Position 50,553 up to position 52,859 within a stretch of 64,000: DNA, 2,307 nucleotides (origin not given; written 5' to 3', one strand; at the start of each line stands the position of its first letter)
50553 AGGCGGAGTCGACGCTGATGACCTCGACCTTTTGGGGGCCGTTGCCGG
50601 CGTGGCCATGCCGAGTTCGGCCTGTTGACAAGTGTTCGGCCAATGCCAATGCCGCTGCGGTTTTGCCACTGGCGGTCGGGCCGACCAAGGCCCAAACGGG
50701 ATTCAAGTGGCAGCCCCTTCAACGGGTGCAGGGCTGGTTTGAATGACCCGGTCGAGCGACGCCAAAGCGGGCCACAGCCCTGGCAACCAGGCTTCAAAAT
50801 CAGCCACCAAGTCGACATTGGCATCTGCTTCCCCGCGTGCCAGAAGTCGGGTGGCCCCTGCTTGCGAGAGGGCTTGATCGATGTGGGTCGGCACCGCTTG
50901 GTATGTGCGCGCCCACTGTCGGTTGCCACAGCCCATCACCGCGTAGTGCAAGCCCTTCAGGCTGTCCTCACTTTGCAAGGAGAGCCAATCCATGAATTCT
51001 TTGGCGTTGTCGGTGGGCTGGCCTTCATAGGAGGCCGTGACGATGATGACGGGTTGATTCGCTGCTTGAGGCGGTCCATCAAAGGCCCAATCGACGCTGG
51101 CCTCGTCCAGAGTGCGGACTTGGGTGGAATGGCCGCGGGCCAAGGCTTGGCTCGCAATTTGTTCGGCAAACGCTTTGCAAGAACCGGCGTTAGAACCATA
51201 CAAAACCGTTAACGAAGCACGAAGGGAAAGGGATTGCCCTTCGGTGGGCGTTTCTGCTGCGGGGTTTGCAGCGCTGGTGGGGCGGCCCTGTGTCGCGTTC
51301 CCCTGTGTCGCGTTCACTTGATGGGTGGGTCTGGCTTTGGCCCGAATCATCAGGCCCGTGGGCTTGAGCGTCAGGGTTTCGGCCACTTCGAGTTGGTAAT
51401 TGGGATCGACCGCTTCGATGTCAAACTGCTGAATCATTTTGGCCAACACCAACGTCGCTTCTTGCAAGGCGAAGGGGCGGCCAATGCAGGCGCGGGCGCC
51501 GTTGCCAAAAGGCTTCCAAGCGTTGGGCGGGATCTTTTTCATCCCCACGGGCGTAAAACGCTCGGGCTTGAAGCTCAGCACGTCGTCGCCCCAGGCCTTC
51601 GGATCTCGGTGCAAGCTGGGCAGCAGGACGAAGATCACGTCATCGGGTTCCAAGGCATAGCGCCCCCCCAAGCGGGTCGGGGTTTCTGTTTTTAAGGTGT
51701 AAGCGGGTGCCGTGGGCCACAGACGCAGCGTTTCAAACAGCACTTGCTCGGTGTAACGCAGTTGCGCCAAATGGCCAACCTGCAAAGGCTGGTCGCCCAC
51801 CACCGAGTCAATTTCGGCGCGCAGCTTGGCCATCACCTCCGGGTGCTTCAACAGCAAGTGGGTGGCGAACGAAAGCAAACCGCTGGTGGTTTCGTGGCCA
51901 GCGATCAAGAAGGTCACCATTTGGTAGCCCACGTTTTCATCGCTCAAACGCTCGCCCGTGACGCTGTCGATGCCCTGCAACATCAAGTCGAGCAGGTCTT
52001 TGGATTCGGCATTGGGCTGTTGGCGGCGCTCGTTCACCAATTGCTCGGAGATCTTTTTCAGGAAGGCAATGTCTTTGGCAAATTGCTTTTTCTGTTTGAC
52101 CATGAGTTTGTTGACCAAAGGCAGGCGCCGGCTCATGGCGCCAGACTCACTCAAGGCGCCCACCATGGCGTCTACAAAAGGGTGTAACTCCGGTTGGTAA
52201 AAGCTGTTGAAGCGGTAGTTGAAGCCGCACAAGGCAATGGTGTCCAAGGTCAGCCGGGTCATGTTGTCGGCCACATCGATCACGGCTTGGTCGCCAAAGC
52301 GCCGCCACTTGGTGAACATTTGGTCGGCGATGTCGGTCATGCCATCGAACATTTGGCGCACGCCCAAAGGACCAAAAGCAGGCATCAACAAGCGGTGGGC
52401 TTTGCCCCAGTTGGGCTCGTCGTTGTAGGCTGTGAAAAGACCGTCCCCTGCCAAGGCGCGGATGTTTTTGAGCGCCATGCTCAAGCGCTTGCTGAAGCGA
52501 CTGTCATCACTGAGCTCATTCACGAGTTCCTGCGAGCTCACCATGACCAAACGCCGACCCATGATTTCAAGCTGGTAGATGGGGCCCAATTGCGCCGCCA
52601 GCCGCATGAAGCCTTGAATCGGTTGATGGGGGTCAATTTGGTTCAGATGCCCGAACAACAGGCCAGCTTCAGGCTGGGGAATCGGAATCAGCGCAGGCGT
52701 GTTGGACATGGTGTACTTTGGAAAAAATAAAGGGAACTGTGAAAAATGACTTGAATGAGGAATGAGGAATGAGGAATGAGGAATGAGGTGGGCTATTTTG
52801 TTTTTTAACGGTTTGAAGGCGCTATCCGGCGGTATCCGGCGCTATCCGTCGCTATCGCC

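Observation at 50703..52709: Natural two-domain P450-FMN protein: a BM3-like heme domain plus flavodoxin with no FAD/NADPH reductase domain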

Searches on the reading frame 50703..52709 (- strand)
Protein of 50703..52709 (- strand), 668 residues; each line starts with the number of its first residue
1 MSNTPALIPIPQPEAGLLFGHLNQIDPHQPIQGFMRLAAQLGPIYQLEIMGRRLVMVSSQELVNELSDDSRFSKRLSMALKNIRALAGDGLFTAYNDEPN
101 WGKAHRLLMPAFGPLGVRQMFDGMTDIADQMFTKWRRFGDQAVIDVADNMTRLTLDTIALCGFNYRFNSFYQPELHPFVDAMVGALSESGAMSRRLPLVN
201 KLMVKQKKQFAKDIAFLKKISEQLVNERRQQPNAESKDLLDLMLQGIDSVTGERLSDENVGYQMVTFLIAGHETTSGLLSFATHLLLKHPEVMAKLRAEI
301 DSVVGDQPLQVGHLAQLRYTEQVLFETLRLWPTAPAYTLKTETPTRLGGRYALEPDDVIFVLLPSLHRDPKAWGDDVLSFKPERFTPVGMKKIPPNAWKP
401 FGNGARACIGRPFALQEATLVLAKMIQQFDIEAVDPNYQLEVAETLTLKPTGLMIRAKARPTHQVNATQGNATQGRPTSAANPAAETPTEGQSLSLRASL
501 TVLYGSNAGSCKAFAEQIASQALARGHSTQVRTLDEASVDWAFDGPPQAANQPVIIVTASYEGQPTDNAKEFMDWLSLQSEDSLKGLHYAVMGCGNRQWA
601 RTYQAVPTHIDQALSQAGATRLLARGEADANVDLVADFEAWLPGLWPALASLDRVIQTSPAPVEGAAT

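Call 3: search_protein_families(library=pfam, proteins=[window:50703-52709:-], max_evalue=0.01)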
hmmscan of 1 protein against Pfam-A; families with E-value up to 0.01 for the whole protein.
window:50703-52709:- (668 aa): 3 families
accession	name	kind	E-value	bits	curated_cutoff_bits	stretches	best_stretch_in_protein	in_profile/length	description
PF00067.27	p450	-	5e-85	286.4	22.8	1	11-451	2-456/462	Cytochrome P450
PF00258.30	Flavodoxin_1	-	1.6e-25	90.4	25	1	502-641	1-143/143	Flavodoxin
PF03358.20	FMN_red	-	0.00019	21.5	24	1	502-600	5-122/152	NADPH-dependent FMN reductase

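Call 4: search_protein_families(library=ncbifam, proteins=[window:50703-52709:-], max_evalue=0.01)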
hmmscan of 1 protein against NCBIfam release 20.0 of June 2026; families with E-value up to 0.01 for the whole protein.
window:50703-52709:- (668 aa): 14 families
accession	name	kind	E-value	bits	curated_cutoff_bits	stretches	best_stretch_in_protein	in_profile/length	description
NF051859.1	AlbFlvMonOxTrpSyn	equivalog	7.3e-48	163.3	700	1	33-460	43-457/457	bifunctional albaflavenone monooxygenase/terpene synthase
NF045812.1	PentlenOxigase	equivalog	1.1e-44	153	800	1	15-461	9-441/444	pentalenene oxygenase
NF050147.1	aminopyruv_ApyO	equivalog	3.6e-24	85.2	525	1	81-457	71-421/444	RiPP biosynthesis cytochrome P450 ApyO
TIGR01931.1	cysJ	equivalog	4.7e-15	55.2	668.15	1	486-649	48-202/597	assimilatory sulfite reductase (NADPH) flavoprotein subunit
TIGR04538.1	P450_cycloAA_1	subfamily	8.5e-11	41.3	500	1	212-451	172-388/395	cytochrome P450, cyclodipeptide synthase-associated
NF008197.0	PRK10953.1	equivalog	8.5e-08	30.9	838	1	496-642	60-198/601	NADPH-dependent assimilatory sulfite reductase flavoprotein subunit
NF006531.0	PRK09004.1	equivalog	1.2e-06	28.4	158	1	498-628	2-123/146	FMN-binding protein MioC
NF045816.1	PentlenlactSyn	equivalog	3.5e-05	22.7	700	0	392-429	329-366/396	pentalenolactone synthase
NF041802.1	P450_SolI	exception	3.5e-05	22.4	850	1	204-303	202-296/424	solanimycin biosynthesis cytochrome P450 SolI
NF005989.0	PRK08105.1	equivalog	0.00014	21.8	160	1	499-633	3-130/149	flavodoxin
NF041177.1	Cyp119_Thmprot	equivalog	0.00024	20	680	1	251-432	192-343/368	cytochrome P450 Cyp119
NF053744.1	FAProxCypCBc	equivalog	0.0047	15.5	600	0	43-387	35-341/416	CYP152 family fatty-acid peroxygenase CypC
TIGR01753.1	flav_short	equivalog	0.008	16.7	123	0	502-622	3-114/140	flavodoxin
NF006738.0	PRK09267.1-4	equivalog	0.008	15.8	172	0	500-620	3-118/171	flavodoxin FldA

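Call 5: search_solved_structures(query=window:50703-52709:-, show_alignments=2)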
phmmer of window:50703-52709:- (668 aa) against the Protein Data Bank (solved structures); distinct sequences matched with E-value up to 0.001: 397 (the best 60 are shown).
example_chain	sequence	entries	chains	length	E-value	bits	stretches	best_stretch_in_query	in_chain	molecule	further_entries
9wuc_A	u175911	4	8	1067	5.5e-170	570.3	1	10-647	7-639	bifunctional cytochrome P450/NADPH--P450 reductase | SoP450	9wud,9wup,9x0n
8dmg_A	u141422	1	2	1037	2.7e-166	558.1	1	10-651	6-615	Bifunctional cytochrome P450/NADPH--P450 reductase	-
9wuk_A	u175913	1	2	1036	3.3e-166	557.8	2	10-460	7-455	bifunctional cytochrome P450/NADPH--P450 reductase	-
8dme_A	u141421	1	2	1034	3.8e-166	557.6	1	10-651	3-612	Bifunctional cytochrome P450/NADPH--P450 reductase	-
8hkj_A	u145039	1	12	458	4.3e-133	448.4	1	9-458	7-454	Bifunctional cytochrome P450/NADPH--P450 reductase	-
2nnb_A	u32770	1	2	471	2.1e-131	442.9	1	10-461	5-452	Bifunctional P-450:NADPH-P450 reductase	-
5dyp_A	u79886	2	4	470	2.1e-131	442.8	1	10-461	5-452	Bifunctional P-450/NADPH-P450 reductase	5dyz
1jpz_A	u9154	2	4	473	2.4e-131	442.6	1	9-461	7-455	BIFUNCTIONAL P-450:NADPH-P450 REDUCTASE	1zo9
4kpa_A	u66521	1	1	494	2.6e-131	442.5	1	9-461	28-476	Cytochrome P450 BM-3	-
6jmw_A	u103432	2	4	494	2.6e-131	442.5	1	9-460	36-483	Bifunctional cytochrome P450/NADPH--P450 reductase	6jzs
4zfa_A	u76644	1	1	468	2.7e-131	442.5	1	10-460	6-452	Bifunctional P-450/NADPH-P450 reductase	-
3ben_A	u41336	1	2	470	2.7e-131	442.5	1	10-460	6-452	Cytochrome P450 102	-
3psx_A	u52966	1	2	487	2.7e-131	442.5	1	9-461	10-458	Bifunctional P-450/NADPH-P450 reductase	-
6k24_A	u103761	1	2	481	2.7e-131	442.4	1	10-460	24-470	Bifunctional cytochrome P450/NADPH--P450 reductase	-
1fag_A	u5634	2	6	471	2.8e-131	442.4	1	10-461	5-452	CYTOCHROME P450 BM-3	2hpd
2ij2_A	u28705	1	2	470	2.9e-131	442.4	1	10-461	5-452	Cytochrome P450 BM3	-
23ub_A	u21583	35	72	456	3.1e-131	442.3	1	10-460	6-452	Bifunctional cytochrome P450/NADPH--P450 reductase | Bifunctional P-450/NADPH-P450 reductase | Bifunctional cytochrome P450/NADPH-P450 reductase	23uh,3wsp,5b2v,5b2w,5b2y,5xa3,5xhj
1bvy_A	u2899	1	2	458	3.2e-131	442.2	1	10-460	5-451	PROTEIN (CYTOCHROME P450 BM-3)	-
1bu7_A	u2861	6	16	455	3.3e-131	442.2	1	10-460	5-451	PROTEIN (CYTOCHROME P450) | CYTOCHROME P450 BM-3 | CYTOCHROME P450 102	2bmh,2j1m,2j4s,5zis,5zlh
1zo4_A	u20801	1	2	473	6.3e-131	441.3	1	9-461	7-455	Bifunctional P-450:NADPH-P450 reductase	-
1p0x_A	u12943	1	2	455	8.5e-131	440.8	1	10-460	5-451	Bifunctional P-450:NADPH-P450 reductase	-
1zoa_A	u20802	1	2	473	8.6e-131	440.8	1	9-461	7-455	Bifunctional P-450:NADPH-P450 reductase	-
3ekb_A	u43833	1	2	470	1e-130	440.6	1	10-461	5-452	Cytochrome P450(BM-3)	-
3m4v_A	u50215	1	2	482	1.2e-130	440.3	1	10-461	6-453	Bifunctional P-450/NADPH-P450 reductase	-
4kpb_A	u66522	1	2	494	1.3e-130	440.2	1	9-461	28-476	Cytochrome P450 BM-3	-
1fah_A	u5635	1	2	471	1.4e-130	440.1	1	10-461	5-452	CYTOCHROME P450 BM-3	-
1smi_A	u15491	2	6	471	1.4e-130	440.1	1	10-461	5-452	Bifunctional P-450:NADPH-P450 reductase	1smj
2ij4_A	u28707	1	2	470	1.4e-130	440.1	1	10-461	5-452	cytochrome P450 BM3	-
3ekf_A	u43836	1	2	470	1.4e-130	440.1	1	10-461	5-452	Cytochrome P450(BM-3)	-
3ekd_A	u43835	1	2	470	1.4e-130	440.1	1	10-461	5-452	Cytochrome P450(BM-3)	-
5jq2_A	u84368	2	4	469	1.5e-130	440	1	10-460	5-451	P450 BM3 L407C heme domain mutant | Bifunctional cytochrome P450/NADPH--P450 reductase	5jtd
1p0w_A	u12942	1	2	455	1.6e-130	439.9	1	10-460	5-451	Bifunctional P-450:NADPH-P450 reductase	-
1yqp_A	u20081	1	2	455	1.6e-130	439.9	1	10-460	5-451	Bifunctional P-450:NADPH-P450 reductase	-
1yqo_A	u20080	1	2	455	1.6e-130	439.9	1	10-460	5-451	Bifunctional P-450:NADPH-P450 reductase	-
7wde_A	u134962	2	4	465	1.8e-130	439.7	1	10-460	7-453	Bifunctional cytochrome P450/NADPH--P450 reductase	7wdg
2ij3_A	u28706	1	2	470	1.9e-130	439.6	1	10-461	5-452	Cytochrome P450 BM3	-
8qzf_A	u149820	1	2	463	2e-130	439.6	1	10-460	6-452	Bifunctional cytochrome P450/NADPH--P450 reductase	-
5b2u_A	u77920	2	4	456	2.1e-130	439.5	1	10-460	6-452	Bifunctional cytochrome P450/NADPH--P450 reductase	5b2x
2uwh_A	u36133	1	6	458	2.1e-130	439.5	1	10-460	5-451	BIFUNCTIONAL P-450: NADPH-P450 REDUCTASE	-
4kf0_A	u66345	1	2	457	2.2e-130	439.5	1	10-460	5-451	Bifunctional P-450/NADPH-P450 reductase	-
4kew_A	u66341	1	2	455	2.2e-130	439.4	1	10-460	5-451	Bifunctional P-450/NADPH-P450 reductase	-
3hf2_A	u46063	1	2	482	2.3e-130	439.4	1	10-461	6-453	Bifunctional P-450/NADPH-P450 reductase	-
7wg0_A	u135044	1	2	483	2.5e-130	439.3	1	9-460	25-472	Bifunctional cytochrome P450/NADPH--P450 reductase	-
3kx3_A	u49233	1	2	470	2.7e-130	439.2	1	10-461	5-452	Bifunctional P-450/NADPH-P450 reductase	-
3kx4_A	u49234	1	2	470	2.7e-130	439.2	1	10-461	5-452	Bifunctional P-450/NADPH-P450 reductase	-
9iss_A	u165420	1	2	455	2.8e-130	439.1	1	10-460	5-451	Bifunctional cytochrome P450/NADPH--P450 reductase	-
7wy3_A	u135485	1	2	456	2.9e-130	439.1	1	10-460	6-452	Bifunctional cytochrome P450/NADPH--P450 reductase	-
1jme_A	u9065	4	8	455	3.1e-130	439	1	10-460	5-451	BIFUNCTIONAL P-450:NADPH-P450 REDUCTASE | Bifunctional cytochrome P450/NADPH--P450 reductase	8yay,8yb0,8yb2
7egn_A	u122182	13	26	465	3.4e-130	438.8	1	10-460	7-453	Bifunctional cytochrome P450/NADPH--P450 reductase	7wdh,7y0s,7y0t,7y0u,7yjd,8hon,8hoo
7wy2_A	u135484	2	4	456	4e-130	438.6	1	10-460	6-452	Bifunctional cytochrome P450/NADPH--P450 reductase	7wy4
3cbd_A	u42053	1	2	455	4e-130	438.6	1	10-460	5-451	Bifunctional P-450/NADPH-P450 reductase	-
2x7y_A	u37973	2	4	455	4.2e-130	438.5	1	10-460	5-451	BIFUNCTIONAL P-450/NADPH-P450 REDUCTASE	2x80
1p0v_A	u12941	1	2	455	4.2e-130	438.5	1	10-460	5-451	Bifunctional P-450:NADPH-P450 reductase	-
7wdd_A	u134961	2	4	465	4.6e-130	438.4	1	10-460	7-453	Bifunctional cytochrome P450/NADPH--P450 reductase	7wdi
3kx5_A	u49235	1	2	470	5.1e-130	438.2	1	10-461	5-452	Bifunctional P-450/NADPH-P450 reductase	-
3npl_A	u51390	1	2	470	5.3e-130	438.2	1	10-460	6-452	Bifunctional P-450/NADPH-P450 reductase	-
4hgh_A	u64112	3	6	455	5.8e-130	438.1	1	10-460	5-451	Bifunctional P-450/NADPH-P450 reductase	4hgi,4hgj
4hgf_A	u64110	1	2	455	8e-130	437.6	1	10-460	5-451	Bifunctional P-450/NADPH-P450 reductase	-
4hgg_A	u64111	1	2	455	1.1e-129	437.2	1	10-460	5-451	Bifunctional P-450/NADPH-P450 reductase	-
7y9l_A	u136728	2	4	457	1.2e-129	437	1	9-460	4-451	Bifunctional cytochrome P450/NADPH--P450 reductase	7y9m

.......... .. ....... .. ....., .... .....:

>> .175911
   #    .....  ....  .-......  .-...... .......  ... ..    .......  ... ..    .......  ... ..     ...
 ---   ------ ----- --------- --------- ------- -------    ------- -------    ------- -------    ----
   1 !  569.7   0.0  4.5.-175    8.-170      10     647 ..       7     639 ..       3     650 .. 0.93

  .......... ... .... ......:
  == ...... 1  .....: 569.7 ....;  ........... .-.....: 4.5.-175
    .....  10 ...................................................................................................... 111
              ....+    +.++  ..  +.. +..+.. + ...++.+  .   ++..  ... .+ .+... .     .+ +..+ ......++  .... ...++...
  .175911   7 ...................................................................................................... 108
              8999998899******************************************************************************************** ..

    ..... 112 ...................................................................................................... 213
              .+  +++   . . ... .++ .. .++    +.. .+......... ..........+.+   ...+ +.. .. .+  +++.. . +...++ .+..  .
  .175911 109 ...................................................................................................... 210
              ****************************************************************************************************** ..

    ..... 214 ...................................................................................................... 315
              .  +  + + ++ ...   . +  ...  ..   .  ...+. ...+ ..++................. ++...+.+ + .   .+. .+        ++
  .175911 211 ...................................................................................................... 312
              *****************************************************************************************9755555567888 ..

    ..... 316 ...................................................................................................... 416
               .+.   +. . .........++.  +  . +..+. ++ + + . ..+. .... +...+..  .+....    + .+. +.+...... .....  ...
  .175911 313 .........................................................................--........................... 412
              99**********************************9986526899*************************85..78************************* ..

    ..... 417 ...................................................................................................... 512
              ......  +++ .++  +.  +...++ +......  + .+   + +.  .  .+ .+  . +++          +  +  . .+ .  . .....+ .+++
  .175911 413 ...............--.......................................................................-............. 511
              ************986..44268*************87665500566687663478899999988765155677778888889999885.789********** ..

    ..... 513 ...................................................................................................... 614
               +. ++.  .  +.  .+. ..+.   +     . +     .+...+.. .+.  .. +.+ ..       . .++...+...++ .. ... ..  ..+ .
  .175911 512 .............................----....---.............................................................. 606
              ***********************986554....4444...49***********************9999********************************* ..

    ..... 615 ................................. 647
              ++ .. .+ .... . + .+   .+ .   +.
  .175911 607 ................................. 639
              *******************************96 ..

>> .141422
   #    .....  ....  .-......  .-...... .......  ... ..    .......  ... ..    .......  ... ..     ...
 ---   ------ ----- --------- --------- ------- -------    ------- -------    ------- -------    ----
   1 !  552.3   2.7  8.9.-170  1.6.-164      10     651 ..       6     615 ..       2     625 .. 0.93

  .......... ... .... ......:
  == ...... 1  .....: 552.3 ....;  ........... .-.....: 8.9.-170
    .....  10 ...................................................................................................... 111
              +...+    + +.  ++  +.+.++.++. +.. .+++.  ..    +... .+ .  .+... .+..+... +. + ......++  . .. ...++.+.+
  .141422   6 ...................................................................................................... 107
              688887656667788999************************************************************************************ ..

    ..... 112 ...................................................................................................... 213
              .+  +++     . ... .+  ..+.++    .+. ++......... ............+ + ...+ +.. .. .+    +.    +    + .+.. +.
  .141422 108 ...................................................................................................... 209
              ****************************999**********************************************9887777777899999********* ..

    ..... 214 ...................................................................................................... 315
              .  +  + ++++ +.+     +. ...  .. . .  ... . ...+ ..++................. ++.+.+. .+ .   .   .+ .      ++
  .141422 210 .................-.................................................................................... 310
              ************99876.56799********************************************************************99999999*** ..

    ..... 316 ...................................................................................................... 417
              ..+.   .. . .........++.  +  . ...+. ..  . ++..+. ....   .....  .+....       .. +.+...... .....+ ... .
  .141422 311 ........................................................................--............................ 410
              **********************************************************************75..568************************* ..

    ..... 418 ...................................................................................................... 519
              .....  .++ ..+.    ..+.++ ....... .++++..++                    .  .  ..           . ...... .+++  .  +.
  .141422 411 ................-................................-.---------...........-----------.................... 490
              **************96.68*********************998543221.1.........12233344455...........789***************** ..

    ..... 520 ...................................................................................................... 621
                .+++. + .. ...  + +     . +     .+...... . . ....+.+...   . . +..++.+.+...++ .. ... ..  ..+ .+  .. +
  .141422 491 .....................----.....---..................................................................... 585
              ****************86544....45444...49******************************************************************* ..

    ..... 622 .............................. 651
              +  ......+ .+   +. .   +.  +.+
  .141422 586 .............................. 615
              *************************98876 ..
